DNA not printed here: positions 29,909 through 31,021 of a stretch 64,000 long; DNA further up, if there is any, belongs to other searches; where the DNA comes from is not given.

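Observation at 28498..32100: Uncharacterised module next to the defence island: FHA-type sigma-54 activator, sigma-54-driven unknown gene, and a cytoplasmic SNase-fold nuclease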

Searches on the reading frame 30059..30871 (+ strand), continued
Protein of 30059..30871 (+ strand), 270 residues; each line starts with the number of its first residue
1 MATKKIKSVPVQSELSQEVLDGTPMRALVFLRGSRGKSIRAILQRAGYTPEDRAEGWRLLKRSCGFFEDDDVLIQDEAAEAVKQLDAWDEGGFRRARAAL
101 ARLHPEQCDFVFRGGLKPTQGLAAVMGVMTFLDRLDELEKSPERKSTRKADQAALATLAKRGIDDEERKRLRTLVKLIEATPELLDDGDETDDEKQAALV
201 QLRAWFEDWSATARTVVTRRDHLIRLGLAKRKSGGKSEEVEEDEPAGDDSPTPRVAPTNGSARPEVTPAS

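Call 61: search_protein_families(library=pfam, alignment_id=A1, max_evalue=1)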
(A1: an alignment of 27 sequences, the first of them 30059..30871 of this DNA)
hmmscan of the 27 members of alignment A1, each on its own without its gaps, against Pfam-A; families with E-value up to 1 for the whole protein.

A. member 1, window:30059-30871:+ (270 aa): 0 families

B. families by the number of members that match (of 27 scanned): 13 families
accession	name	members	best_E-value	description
PF24255.1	DUF7456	2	0.0085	Family of unknown function (DUF7456)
PF02095.21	Extensin_1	1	6.2e-08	Extensin-like protein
PF20678.2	HV_Gp350_C-term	1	0.0067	Herpesvirus Envelope glycoprotein GP350 C-terminal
PF09355.15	Phage_Gp19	1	0.057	Phage protein Gp19/Gp15/Gp42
PF24971.1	SAMD1_SHD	1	0.074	SAMD1 small helical domain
PF12318.13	FAD-SLDH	1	0.081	Membrane bound FAD containing D-sorbitol dehydrogenase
PF04625.18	DEC-1_N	1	0.098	DEC-1 protein, N-terminal region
PF24590.1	DUF7615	1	0.14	Domain of unknown function (DUF7615)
PF10928.13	DUF2810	1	0.14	Protein of unknown function (DUF2810)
PF19386.4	DUF5961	1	0.19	Family of unknown function (DUF5961)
PF07862.16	Nif11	1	0.19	Nif11 domain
PF24115.1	DUF7389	1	0.5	Domain of unknown function (DUF7389)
PF08492.17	SRP72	1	0.82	SRP72 RNA-binding domain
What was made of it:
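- On PspA/IM30: No Pfam match in 27 family members (call 61).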

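Call 62: search_protein_families(library=ncbifam, alignment_id=A1, max_evalue=0.1)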
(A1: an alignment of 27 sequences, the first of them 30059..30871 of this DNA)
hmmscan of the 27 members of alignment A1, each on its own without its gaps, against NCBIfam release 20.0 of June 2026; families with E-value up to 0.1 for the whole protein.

A. member 1, window:30059-30871:+ (270 aa): 1 family
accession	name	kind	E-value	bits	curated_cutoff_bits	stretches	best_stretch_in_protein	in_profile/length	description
NF052641.1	PQLLE_fam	subfamily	0.00086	19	80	0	149-218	127-200/211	PQLLE family protein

B. families by the number of members that match (of 27 scanned): 8 families
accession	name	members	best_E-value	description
NF052641.1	PQLLE_fam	25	3.1e-08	PQLLE family protein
NF011526.0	PRK14965.1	2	0.0054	DNA polymerase III subunits gamma and tau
NF002334.0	PRK01294.1-2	1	0.0068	lipase secretion chaperone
NF033838.0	PspC_subgroup_1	1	0.048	pneumococcal surface protein PspC, choline-binding form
TIGR00184.1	purA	1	0.061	adenylosuccinate synthase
NF002017.0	PRK00823.1-2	1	0.065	4a-hydroxytetrahydrobiopterin dehydratase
TIGR02798.1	ligK_PcmE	1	0.072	4-carboxy-4-hydroxy-2-oxoadipate aldolase/oxaloacetate decarboxylase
TIGR01533.1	lipo_e_P4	1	0.074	5'-nucleotidase, lipoprotein e(P4) family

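Call 64: fold_search(model_id=the predicted structure, library=viral)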
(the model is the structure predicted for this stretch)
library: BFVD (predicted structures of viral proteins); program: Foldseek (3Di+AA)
matches with E <= 10: 387; with E <= 0.001: 0
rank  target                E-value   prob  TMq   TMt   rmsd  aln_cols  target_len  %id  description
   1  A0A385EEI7            1.5e-01  0.16  0.14  0.13  33.0       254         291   14  Uncharacterized protein [Caulobacter phage CcrBL9]
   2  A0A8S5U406            1.9e-01  0.14  0.12  0.11  35.0       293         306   15  Uncharacterized protein [Podoviridae sp. ctP1X6]
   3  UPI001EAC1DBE         2.4e-01  0.16  0.16  0.13  15.6       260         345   11  (no name look-up for this kind of identifier)
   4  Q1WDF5                3.1e-01  0.21  0.17  0.06  22.3       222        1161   15  (no name in the UniProt tables at hand)
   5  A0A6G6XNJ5            3.8e-01  0.08  0.10  0.05  33.7       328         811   12  (no name in the UniProt tables at hand)
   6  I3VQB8                4.8e-01  0.18  0.18  0.14  29.0       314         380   16  B123 [miniopterid betaherpesvirus 1]
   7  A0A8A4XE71            4.8e-01  0.12  0.14  0.05  31.0       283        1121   13  VP1 [Phylloscopus schwarzi parvoviridae sp.]
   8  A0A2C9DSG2            5.1e-01  0.20  0.15  0.11  21.7       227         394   11  Uncharacterized protein [Western grey kangaroopox virus]
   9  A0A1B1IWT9            6.4e-01  0.09  0.13  0.14  31.9       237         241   18  (no name in the UniProt tables at hand)
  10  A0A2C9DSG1            6.4e-01  0.08  0.10  0.14  28.8       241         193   11  Uncharacterized protein [Western grey kangaroopox virus]
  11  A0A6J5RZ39            6.6e-01  0.10  0.12  0.08  23.8       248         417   16  Uncharacterized protein [uncultured Caudovirales phage]
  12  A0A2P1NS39            6.6e-01  0.09  0.13  0.11  27.4       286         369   14  (no name in the UniProt tables at hand)
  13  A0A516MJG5            7.0e-01  0.09  0.12  0.13  24.2       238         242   11  (no name in the UniProt tables at hand)
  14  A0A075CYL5            7.0e-01  0.06  0.10  0.08  27.8       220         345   14  Membrane protein EE34 [Elephant endotheliotropic herpesvirus 5]
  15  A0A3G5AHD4            8.4e-01  0.08  0.12  0.07  25.4       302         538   14  Uncharacterized protein [Sylvanvirus sp.]
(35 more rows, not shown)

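Call 72: search_protein_families(library=pfam, proteins=[L073:2-1516:-, L096:868-1395:-, L096:3-170:+], max_evalue=0.01)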
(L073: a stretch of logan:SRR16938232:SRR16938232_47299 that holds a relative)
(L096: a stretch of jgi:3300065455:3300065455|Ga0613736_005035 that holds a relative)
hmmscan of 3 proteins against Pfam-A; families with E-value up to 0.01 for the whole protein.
L073:2-1516:- (505 aa): 6 families
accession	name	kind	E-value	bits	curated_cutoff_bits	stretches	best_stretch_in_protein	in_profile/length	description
PF04851.21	ResIII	-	3.5e-34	118.5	22.5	1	158-360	3-163/164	Type III restriction enzyme, res subunit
PF18766.7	SWI2_SNF2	-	3.7e-14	53.3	26.7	1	167-390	7-188/221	SWI2/SNF2 ATPase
PF00270.35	DEAD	-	1.1e-10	42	26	1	162-361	3-162/167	DEAD/DEAH box helicase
PF04313.20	HSDR_N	-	5.9e-05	23.4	25.1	1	42-120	122-197/198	Type I restriction enzyme R protein N terminus (HSDR_N)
PF00580.27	UvrD-helicase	-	0.00022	21.4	23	1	167-208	2-44/271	UvrD/REP helicase N-terminal domain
PF00437.27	T2SSE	-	0.0062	15.7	24.9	1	162-204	126-168/370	Type II/IV secretion system protein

L096:868-1395:- (175 aa): 0 families

L096:3-170:+ (55 aa): 0 families

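Call 81: search_solved_structures(query=A1, max_evalue=10)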
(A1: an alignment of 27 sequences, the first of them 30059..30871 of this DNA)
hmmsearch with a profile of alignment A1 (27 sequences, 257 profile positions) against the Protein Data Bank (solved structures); distinct sequences matched with E-value up to 10: 14.
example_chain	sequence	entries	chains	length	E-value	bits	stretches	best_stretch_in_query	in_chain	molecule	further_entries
3mx9_A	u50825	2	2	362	0.0013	21.1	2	117-159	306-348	Protein scV3V2(G19S) | scV3V2(G19S)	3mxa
4tum_A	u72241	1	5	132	0.027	16.8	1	31-87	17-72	Ankyrin repeat domain-containing protein 2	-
5eid_A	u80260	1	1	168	0.046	16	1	31-87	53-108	Ankyrin repeat domain-containing protein 2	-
5a7d_L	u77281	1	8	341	0.17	14.2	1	102-145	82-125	INSCUTEABLE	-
3deo_A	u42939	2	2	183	0.17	14.2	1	18-74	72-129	Signal recognition particle 43 kDa protein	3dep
3ui2_A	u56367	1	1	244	0.37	13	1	18-74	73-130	Signal recognition particle 43 kDa protein, chloroplastic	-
1u0d_A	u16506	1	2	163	0.64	12.3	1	106-159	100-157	DNA endonuclease I-CreI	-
1t9j_A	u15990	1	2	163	0.64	12.3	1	106-159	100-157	DNA endonuclease I-CreI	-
1u0c_A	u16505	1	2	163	0.64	12.3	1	106-159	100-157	DNA endonuclease I-CreI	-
1t9i_A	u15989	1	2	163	0.64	12.3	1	106-159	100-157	DNA endonuclease I-CreI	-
1n3e_A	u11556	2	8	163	0.64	12.3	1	106-159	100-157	DNA endonuclease I-CreI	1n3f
3mxb_B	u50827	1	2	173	0.64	12.3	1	106-159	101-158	V2(K7E-G19S)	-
3nm1_A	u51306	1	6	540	1.9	10.7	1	73-142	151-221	Thiamine biosynthetic bifunctional enzyme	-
3nl2_A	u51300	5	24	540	1.9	10.7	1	73-142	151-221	Thiamine biosynthetic bifunctional enzyme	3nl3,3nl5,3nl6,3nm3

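Call 82: search_dna_similar(query=window:30059-30871:+, collection=plasmids, mode=protein, max_evalue=0.001, max_rows=10)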
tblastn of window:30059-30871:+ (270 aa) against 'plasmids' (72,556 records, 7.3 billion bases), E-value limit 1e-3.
No match.

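Call 83: search_dna_similar(query=window:30059-30871:+, collection=phages, mode=protein, max_evalue=0.001, max_rows=10)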
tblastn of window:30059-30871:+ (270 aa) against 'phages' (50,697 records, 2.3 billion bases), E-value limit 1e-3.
No match.
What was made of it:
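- It is absent from the plasmid and phage collections (calls 82, 83).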

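Call 87: search_protein_families(library=pfam, proteins=[L066:7415-8131:+, L025:7418-7930:+, L052:7032-8000:+, L004:8240-10921:+, L012:7661-8023:+, L003:6871-8463:+, L046:3582-5114:+, L024:980-1288:+, L024:1285-2001:+, L024:2196-4889:+], max_evalue=0.001)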
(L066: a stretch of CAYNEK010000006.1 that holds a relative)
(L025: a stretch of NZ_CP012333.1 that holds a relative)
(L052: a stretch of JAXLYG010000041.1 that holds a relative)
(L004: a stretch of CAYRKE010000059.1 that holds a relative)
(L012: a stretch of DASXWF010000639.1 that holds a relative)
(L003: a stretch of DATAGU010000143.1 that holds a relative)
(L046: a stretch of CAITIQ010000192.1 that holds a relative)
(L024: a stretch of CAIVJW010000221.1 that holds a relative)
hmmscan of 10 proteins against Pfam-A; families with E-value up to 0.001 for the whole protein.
L066:7415-8131:+ (238 aa): 1 family
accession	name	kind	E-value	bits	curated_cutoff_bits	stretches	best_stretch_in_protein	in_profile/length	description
PF03070.21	TENA_THI-4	-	1.6e-35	123.2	22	1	26-232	4-209/210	TENA/THI-4/PQQC family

L025:7418-7930:+ (170 aa): 2 families
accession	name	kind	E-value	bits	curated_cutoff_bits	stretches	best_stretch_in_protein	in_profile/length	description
PF05163.17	DinB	-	2.8e-30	105.9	23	1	2-167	1-157/165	DinB family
PF12867.12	DinB_2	-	6.9e-13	49.6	24.8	1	16-148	5-128/128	DinB superfamily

L052:7032-8000:+ (322 aa): 1 family
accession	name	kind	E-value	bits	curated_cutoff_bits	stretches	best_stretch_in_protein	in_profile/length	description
PF05107.17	Cas_Cas7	-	3.8e-102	341.6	33.2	1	7-290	1-248/249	CRISPR-associated protein Cas7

L004:8240-10921:+ (893 aa): 10 families
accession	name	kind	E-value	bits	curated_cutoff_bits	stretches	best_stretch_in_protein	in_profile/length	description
PF12796.13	Ank_2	-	2.1e-171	557.5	27.3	11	385-476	2-88/90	Ankyrin repeats (3 copies)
PF00023.36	Ank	-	2.1e-136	436.2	21.1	16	178-206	3-31/33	Ankyrin repeat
PF13637.12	Ank_4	-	8.3e-105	340.8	22.7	13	420-468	3-50/50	Ankyrin repeats (many copies)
PF13606.12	Ank_3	-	4.1e-87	274.7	22.3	2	178-205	3-30/30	Ankyrin repeat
PF13857.12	Ank_5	-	2.6e-80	263.8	27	10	515-553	15-53/56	Ankyrin repeats (many copies)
PF24521.3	Ank_KRIT1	-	1.6e-47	161.4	80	6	551-644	20-115/149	KRIT1 ankyrin-repeats domain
PF03781.23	FGE-sulfatase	-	6.4e-34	118.2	23.3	2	707-815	4-128/255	Sulfatase-modifying factor enzyme 1-like domain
PF23745.1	ANK_LRRK2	-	1e-27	97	27.5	2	112-202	35-119/130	LRRK2 ANK repeat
PF23881.1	DUF7234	-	3.4e-05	24.3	24.4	0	529-568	27-66/80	Family of unknown function (DUF7234)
PF06128.16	Shigella_OspC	-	0.00024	21.4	25.6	0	104-169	221-287/292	Shigella flexneri OspC protein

L012:7661-8023:+ (120 aa): 0 families

L003:6871-8463:+ (530 aa): 0 families

L046:3582-5114:+ (510 aa): 0 families

L024:980-1288:+ (102 aa): 0 families

L024:1285-2001:+ (238 aa): 3 families
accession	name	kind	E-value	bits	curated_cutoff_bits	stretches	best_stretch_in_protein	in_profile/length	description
PF04545.22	Sigma70_r4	-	2e-06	27.7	24.1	1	176-221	3-48/50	Sigma-70, region 4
PF04542.20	Sigma70_r2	-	3.4e-06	27.2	24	1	30-91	7-68/71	Sigma-70 region 2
PF08281.18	Sigma70_r4_2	-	0.00085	19.4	25.7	0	169-212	2-45/54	Sigma-70, region 4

L024:2196-4889:+ (897 aa): 3 families
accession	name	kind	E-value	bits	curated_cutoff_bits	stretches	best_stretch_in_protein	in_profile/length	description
PF18019.7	Cas3_HD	-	1e-30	107.8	23.1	1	9-221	1-207/207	Cas3, HD domain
PF22590.2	Cas3-like_C_2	-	1.8e-26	92.9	27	1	556-668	2-105/106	CRISPR-associated nuclease/helicase Cas3, C-terminal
PF00270.35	DEAD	-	7.2e-08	32.8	26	1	274-476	3-164/167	DEAD/DEAH box helicase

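Call 90: search_protein_families(library=pfam, alignment_id=A6, max_evalue=0.00001)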
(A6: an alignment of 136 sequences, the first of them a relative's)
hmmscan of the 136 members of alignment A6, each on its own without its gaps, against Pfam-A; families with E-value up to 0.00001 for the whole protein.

A. member 1, L001:5465-5908:+ (147 aa): 2 families
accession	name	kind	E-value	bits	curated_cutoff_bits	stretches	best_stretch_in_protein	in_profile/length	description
PF01844.29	HNH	-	6.3e-09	36.3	21.4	1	20-75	1-46/47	HNH endonuclease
PF14279.12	HNH_5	-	4.7e-06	26.9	27.5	1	38-75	8-45/56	HNH endonuclease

B. families by the number of members that match (of 136 scanned): 135 families (the first 25 are shown)
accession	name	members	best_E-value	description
PF00158.32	Sigma54_activat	11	4e-74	Sigma-54 interaction domain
PF14532.12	Sigma54_activ_2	10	8.8e-25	Sigma-54 interaction domain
PF00565.23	SNase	8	3.8e-11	Staphylococcal nuclease homologue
PF25601.1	AAA_lid_14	6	7.6e-28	AAA+ ATPase lid domain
PF07728.20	AAA_5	6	2.3e-08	AAA domain (dynein-related subfamily)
PF00072.30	Response_reg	5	8.4e-35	Response regulator receiver domain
PF02954.25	HTH_8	5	2.3e-15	Bacterial regulatory protein, Fis family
PF00498.31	FHA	4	2.6e-18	FHA domain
PF16697.10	Yop-YscD_cpl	4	1.6e-14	Inner membrane component of T3SS, cytoplasmic domain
PF13175.12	AAA_15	3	3e-64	AAA ATPase domain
PF13304.12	AAA_21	3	2.1e-26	AAA domain, putative AbiEii toxin, Type IV TA system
PF00512.31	HisKA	3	3.1e-15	His Kinase A (phospho-acceptor) domain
PF01078.27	Mg_chelatase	3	7.8e-08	Magnesium chelatase, subunit ChlI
PF07724.20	AAA_2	3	8.1e-07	AAA domain (Cdc48 subfamily)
PF12796.13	Ank_2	2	2.1e-171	Ankyrin repeats (3 copies)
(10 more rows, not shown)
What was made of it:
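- Among 136 immediate neighbours of P270 genes, many are unrelated to defence, such as DinB, TenA, ankyrin and response regulators (calls 87, 90).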

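Call 99: search_protein_representatives(alignment_id=A1)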
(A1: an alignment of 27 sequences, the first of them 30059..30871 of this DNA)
Query: 27 sequences, 257 profile positions. Proteins with E-value up to 0.001 (for the whole library): 2015; up to 1e-10: 1574; up to 1e-30: 734. The best 150 are listed.
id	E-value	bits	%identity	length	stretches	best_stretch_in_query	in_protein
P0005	4.0e-103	360.4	-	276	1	3-249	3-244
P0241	5.8e-92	323.8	-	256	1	11-248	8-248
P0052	3.4e-90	318.0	-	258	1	4-245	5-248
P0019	1.2e-89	316.1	-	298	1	10-242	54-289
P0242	2.0e-88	312.2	-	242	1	9-237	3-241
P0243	2.8e-88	311.7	-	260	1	9-248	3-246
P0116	8.7e-88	310.1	-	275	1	6-253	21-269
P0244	1.4e-87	309.4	-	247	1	5-240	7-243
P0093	1.9e-86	305.7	-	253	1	8-249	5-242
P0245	1.2e-85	303.1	-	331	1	8-236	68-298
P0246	2.1e-85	302.3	-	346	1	8-250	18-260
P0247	2.2e-85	302.3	-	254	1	9-248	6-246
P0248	2.7e-85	301.9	-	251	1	7-245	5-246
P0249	2.8e-85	301.9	-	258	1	6-240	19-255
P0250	1.1e-84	299.9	-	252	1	9-251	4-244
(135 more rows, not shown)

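Call 100: search_protein_families(library=pfam, proteins=[L052:5812-6738:+], max_evalue=0.0001)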
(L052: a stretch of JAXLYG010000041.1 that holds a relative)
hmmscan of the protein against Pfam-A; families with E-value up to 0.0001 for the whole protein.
L052:5812-6738:+ (308 aa): 0 families
